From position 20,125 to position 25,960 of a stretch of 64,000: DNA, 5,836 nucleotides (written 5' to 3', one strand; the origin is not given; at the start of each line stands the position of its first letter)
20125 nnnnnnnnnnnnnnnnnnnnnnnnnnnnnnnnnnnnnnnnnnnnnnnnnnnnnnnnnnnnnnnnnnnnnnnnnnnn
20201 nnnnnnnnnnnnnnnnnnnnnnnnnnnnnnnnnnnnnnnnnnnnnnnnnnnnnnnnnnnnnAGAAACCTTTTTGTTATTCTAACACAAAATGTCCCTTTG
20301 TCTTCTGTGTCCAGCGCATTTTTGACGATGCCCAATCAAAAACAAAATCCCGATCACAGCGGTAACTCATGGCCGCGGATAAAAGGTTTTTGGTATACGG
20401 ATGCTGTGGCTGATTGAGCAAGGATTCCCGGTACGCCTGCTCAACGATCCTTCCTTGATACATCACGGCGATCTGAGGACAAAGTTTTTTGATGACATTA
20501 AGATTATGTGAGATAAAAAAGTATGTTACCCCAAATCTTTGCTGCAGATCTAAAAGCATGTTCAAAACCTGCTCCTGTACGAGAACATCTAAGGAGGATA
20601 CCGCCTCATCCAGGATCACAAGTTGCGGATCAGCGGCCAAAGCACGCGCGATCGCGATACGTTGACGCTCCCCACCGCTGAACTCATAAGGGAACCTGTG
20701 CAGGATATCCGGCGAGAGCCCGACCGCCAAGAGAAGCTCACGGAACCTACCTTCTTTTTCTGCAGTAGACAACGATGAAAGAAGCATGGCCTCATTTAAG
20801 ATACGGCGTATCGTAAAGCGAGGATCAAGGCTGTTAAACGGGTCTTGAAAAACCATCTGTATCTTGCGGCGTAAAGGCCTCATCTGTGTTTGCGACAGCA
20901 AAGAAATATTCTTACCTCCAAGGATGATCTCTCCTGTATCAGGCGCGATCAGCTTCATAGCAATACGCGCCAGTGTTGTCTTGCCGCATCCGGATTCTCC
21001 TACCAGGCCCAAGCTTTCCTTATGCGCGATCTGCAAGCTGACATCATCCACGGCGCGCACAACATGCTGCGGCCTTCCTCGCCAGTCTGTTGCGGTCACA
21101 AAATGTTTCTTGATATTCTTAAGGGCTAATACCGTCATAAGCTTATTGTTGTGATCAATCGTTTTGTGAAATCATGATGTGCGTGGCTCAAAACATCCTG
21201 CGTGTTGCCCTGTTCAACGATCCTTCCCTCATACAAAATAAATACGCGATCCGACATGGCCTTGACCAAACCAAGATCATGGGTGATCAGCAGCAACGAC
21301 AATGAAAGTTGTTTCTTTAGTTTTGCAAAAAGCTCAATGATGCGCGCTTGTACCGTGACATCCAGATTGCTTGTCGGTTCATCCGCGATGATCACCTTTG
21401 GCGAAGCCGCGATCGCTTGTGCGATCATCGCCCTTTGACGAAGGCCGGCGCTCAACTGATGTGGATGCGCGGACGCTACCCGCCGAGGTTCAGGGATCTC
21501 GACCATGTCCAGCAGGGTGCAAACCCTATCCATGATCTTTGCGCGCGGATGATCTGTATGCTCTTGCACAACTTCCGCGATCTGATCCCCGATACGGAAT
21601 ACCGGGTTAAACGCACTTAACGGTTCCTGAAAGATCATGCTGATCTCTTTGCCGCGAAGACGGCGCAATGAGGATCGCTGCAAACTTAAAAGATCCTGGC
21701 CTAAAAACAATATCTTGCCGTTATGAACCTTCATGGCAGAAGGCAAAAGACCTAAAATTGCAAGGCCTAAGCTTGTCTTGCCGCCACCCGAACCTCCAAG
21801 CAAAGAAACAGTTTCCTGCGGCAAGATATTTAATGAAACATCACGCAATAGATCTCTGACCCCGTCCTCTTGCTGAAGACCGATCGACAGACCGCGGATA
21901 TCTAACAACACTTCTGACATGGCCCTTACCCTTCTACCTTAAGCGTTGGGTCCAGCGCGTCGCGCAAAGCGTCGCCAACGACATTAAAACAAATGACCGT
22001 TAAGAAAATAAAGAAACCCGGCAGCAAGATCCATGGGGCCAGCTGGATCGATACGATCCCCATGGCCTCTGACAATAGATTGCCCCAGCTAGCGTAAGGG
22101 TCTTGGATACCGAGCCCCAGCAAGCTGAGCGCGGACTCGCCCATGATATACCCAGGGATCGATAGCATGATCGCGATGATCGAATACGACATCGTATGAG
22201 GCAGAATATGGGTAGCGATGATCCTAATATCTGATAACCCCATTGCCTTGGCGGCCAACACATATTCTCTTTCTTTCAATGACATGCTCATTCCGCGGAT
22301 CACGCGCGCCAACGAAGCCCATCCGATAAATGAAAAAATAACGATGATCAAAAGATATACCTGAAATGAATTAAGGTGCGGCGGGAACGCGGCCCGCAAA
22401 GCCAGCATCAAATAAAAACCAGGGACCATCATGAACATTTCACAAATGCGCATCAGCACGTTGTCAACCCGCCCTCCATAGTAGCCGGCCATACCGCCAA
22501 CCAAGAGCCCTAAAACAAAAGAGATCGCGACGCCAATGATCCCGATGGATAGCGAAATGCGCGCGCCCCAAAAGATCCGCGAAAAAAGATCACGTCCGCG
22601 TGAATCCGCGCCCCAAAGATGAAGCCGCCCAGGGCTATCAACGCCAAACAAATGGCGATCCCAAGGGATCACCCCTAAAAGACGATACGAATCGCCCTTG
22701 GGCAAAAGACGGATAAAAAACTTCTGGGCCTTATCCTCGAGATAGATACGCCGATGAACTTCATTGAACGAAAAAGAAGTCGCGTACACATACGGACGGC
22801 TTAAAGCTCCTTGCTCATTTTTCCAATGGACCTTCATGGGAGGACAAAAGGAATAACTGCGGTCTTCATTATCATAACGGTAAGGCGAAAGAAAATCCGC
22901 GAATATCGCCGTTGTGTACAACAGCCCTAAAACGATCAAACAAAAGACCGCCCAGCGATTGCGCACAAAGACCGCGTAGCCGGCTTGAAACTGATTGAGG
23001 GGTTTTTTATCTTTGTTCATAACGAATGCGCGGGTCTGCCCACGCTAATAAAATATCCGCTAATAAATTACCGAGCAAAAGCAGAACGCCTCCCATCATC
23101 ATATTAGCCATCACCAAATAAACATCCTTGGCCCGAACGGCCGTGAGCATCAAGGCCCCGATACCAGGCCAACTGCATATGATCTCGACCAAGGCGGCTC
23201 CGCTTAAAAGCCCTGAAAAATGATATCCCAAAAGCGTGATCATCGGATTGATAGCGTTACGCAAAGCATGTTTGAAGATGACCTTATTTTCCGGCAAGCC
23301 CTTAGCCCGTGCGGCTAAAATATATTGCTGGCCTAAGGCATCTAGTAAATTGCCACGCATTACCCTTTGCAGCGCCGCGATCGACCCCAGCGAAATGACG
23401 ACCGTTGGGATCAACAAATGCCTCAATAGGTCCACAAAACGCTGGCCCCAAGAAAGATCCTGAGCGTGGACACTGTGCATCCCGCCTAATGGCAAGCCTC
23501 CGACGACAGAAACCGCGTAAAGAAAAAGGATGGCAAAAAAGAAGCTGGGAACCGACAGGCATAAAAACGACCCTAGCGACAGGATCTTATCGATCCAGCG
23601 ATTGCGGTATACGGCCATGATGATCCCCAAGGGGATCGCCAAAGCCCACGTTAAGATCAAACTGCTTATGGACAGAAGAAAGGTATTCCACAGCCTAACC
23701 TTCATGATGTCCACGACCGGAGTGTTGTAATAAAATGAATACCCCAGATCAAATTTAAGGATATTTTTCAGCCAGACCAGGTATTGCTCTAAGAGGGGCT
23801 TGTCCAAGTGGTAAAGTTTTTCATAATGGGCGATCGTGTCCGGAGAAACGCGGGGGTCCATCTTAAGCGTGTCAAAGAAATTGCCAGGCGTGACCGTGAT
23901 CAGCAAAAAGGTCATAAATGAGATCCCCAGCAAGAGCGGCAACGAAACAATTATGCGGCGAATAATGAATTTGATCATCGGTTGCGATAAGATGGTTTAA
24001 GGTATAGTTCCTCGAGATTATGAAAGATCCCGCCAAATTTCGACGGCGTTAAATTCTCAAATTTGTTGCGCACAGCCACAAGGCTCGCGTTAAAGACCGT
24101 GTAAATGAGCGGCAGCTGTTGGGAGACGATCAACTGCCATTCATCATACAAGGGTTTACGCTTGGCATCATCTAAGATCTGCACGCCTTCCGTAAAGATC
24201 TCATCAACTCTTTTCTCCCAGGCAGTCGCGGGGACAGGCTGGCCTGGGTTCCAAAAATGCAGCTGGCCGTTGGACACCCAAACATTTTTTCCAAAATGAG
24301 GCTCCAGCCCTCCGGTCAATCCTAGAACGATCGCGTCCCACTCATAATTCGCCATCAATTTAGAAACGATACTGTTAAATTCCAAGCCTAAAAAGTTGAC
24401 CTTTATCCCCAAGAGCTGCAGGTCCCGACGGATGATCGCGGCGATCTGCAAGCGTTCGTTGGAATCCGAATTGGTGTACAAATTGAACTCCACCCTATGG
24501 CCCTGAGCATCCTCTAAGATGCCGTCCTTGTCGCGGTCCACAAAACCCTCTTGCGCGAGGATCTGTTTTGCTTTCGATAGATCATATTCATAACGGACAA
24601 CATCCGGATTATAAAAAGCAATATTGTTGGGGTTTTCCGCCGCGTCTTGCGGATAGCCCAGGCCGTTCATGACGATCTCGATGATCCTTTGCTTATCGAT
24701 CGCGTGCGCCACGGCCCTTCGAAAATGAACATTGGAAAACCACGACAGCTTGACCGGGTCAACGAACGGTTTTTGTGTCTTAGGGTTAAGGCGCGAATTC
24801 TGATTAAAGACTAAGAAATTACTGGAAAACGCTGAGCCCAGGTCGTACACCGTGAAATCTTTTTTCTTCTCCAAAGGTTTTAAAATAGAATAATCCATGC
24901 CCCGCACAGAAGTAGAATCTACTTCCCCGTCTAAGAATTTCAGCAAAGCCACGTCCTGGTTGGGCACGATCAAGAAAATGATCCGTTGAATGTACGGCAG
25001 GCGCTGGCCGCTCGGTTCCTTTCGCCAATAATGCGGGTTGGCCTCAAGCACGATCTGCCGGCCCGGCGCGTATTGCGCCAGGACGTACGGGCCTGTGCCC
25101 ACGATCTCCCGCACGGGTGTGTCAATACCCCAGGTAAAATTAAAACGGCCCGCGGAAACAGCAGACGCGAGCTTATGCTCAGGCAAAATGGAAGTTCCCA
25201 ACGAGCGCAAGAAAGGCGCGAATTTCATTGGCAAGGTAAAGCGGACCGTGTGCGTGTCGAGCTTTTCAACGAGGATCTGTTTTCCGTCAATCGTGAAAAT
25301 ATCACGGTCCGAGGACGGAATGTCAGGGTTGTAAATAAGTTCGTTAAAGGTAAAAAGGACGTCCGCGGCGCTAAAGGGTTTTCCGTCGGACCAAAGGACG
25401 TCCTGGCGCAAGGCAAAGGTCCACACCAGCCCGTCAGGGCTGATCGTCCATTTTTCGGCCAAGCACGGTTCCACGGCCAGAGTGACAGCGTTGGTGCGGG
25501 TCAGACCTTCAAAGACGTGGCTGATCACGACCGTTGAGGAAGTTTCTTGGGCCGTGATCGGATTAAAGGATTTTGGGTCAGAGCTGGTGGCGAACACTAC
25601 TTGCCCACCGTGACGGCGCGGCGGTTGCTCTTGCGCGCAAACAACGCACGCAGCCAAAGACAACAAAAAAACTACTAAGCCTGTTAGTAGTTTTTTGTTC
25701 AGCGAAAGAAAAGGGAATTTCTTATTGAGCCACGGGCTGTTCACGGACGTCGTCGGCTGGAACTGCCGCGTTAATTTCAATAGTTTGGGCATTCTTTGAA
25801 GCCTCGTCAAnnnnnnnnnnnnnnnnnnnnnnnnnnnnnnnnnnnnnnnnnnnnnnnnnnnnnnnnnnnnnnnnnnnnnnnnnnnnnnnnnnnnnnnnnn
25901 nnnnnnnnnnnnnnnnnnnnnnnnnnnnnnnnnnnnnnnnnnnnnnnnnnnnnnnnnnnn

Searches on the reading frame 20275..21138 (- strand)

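Call 46: search_protein_families(library=pfam, proteins=[window:20275-21138:-], max_evalue=0.00001)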
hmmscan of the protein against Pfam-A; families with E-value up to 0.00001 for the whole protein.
window:20275-21138:- (287 aa): 1 family
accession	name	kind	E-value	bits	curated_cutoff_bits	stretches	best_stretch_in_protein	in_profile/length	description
PF00005.33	ABC_tran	-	2.6e-31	109.5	25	1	31-180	2-136/137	ABC transporter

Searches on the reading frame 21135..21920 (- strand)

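Call 46: search_protein_families(library=pfam, proteins=[window:21135-21920:-], max_evalue=0.00001)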
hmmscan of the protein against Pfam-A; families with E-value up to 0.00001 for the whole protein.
window:21135-21920:- (261 aa): 1 family
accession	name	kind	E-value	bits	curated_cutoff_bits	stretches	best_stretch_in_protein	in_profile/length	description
PF00005.33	ABC_tran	-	2.4e-23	83.7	25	1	25-184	1-137/137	ABC transporter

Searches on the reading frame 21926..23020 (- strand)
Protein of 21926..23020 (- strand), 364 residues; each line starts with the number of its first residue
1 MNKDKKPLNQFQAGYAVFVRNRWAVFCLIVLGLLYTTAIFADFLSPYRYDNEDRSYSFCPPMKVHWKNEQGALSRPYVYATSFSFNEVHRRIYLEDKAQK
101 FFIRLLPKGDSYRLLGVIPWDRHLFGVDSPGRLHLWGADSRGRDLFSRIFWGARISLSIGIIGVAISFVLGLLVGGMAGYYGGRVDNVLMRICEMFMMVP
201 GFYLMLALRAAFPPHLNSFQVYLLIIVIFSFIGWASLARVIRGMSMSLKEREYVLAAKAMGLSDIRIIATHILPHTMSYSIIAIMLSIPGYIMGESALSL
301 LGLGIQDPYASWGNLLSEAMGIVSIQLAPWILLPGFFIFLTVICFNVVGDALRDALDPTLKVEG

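Call 46: search_protein_families(library=pfam, proteins=[window:21926-23020:-], max_evalue=0.00001)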
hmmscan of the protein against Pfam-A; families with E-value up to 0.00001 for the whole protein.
window:21926-23020:- (364 aa): 2 families
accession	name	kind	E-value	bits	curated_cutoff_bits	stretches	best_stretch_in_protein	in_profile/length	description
PF00528.27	BPD_transp_1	-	4.8e-29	101.8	26.4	1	171-361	1-183/184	Binding-protein-dependent transport system inner membrane component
PF12911.12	OppC_N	-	8.9e-11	42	23.9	1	17-61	9-53/53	N-terminal TM domain of oligopeptide transport permease C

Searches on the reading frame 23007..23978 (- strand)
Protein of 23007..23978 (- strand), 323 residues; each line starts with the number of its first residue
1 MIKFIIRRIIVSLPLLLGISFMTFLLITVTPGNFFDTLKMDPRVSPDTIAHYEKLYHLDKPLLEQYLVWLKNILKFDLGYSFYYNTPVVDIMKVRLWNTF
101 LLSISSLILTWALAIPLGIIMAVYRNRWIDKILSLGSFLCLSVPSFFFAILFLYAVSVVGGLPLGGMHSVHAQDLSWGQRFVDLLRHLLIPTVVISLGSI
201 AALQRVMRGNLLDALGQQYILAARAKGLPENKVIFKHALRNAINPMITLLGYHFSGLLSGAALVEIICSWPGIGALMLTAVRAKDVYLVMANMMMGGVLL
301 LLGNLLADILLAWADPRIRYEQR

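Call 46: search_protein_families(library=pfam, proteins=[window:23007-23978:-], max_evalue=0.00001)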
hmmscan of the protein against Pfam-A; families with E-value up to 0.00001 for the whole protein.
window:23007-23978:- (323 aa): 2 families
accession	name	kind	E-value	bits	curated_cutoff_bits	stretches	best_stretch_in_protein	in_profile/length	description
PF00528.27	BPD_transp_1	-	5.7e-41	140.7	26.4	1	114-319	1-183/184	Binding-protein-dependent transport system inner membrane component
PF19300.4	BPD_transp_1_N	-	4.3e-11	43.4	23.8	1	1-99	1-110/114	Binding-prot-dependent transport system membrane comp, N-term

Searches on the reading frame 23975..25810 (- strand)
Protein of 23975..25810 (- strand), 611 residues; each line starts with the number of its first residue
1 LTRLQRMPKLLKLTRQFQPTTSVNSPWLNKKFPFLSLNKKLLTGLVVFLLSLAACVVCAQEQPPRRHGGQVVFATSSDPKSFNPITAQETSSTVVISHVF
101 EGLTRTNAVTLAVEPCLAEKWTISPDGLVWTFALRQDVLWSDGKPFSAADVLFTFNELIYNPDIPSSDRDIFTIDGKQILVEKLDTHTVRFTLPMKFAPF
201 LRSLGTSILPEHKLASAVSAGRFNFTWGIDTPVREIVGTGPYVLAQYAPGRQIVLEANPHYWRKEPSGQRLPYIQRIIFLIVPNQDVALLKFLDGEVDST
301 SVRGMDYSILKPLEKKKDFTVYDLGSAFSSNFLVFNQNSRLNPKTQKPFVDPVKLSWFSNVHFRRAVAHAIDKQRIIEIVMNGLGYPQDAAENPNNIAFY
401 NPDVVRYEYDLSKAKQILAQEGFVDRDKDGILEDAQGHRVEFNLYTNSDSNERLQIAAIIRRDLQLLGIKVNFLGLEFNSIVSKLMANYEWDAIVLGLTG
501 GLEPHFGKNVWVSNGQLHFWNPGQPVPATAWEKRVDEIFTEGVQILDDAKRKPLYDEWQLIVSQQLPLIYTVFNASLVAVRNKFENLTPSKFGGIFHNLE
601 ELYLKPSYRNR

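Call 46: search_protein_families(library=pfam, proteins=[window:23975-25810:-], max_evalue=0.00001)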
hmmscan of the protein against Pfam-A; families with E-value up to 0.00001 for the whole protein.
window:23975-25810:- (611 aa): 1 family
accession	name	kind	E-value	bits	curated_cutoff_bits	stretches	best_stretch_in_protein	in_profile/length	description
PF00496.27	SBP_bac_5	-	3.4e-84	283.5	32.4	1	113-502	2-350/368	Bacterial extracellular solute-binding proteins, family 5 Middle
